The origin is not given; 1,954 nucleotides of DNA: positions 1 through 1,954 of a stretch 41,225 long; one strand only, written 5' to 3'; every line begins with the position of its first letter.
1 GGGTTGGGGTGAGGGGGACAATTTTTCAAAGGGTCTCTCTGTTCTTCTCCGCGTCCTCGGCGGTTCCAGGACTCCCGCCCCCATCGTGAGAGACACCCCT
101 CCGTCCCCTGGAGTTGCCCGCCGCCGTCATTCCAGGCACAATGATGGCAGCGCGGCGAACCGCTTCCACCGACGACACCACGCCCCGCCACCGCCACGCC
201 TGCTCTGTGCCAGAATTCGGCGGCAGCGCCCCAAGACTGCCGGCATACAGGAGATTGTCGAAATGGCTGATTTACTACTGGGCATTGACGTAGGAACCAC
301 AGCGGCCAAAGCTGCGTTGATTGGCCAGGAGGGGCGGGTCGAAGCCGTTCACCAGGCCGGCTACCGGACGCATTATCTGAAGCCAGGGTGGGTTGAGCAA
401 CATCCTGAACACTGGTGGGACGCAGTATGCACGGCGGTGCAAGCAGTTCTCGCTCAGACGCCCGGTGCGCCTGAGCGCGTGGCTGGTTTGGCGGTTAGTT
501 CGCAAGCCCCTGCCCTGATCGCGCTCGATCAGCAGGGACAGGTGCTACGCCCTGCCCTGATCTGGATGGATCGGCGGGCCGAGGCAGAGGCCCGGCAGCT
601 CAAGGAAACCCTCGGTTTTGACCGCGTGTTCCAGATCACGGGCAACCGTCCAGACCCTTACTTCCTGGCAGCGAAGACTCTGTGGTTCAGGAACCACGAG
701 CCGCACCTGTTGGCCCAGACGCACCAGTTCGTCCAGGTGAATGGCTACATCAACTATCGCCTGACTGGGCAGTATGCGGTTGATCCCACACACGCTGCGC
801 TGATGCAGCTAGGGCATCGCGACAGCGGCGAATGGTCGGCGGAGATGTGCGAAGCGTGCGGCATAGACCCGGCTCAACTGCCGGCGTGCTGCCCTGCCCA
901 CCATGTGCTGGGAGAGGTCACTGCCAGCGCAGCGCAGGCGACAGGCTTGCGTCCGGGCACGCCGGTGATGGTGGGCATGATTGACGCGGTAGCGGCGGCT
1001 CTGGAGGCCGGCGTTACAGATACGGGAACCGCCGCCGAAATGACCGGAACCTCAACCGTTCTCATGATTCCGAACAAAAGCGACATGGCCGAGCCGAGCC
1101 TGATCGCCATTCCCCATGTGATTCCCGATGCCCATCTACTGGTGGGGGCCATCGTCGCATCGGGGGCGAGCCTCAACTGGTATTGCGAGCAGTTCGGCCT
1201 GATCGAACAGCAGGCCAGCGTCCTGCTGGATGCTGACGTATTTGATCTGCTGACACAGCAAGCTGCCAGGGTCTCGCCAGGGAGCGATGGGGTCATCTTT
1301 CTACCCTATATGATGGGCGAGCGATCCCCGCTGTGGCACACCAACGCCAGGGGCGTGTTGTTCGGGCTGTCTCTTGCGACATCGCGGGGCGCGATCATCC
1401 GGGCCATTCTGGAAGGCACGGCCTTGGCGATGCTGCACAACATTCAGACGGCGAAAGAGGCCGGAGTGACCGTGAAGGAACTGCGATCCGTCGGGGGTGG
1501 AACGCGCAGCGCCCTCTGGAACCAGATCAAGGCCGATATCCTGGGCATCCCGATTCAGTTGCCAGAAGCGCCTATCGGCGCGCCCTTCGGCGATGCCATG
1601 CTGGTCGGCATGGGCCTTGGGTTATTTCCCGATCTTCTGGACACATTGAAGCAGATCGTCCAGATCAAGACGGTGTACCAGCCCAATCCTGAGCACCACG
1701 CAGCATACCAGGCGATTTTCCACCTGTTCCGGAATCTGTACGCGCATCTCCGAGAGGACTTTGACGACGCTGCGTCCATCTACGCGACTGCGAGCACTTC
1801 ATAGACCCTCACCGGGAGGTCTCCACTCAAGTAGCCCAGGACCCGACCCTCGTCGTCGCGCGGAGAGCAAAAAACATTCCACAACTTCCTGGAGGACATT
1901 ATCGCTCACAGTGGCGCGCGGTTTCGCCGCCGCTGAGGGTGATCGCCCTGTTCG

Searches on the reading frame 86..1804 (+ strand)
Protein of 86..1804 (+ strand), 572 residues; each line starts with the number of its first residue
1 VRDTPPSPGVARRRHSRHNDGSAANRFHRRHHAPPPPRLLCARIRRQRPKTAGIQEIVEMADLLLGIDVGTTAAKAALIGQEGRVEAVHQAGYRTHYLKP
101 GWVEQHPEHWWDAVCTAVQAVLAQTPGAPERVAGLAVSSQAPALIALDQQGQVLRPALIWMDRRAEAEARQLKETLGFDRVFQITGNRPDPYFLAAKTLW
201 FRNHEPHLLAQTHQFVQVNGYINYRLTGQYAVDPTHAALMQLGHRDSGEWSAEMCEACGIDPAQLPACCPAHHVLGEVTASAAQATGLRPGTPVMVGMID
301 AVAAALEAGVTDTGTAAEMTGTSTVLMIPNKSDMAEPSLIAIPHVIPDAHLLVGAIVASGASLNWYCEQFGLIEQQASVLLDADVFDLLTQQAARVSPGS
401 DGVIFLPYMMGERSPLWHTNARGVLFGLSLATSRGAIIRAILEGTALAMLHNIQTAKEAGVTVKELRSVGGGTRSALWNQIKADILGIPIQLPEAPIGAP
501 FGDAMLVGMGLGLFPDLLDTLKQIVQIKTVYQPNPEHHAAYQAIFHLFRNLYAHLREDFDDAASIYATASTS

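Call 50: search_protein_families(library=pfam, proteins=[window:86-1804:+], max_evalue=0.00001)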
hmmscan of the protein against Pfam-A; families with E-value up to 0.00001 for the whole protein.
window:86-1804:+ (572 aa): 2 families
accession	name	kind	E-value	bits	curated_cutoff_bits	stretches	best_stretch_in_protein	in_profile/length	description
PF00370.27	FGGY_N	-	4.7e-61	206.9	28.8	1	64-306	2-244/245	FGGY family of carbohydrate kinases, N-terminal domain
PF02782.22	FGGY_C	-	1.2e-32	113.8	27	1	320-509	5-196/198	FGGY family of carbohydrate kinases, C-terminal domain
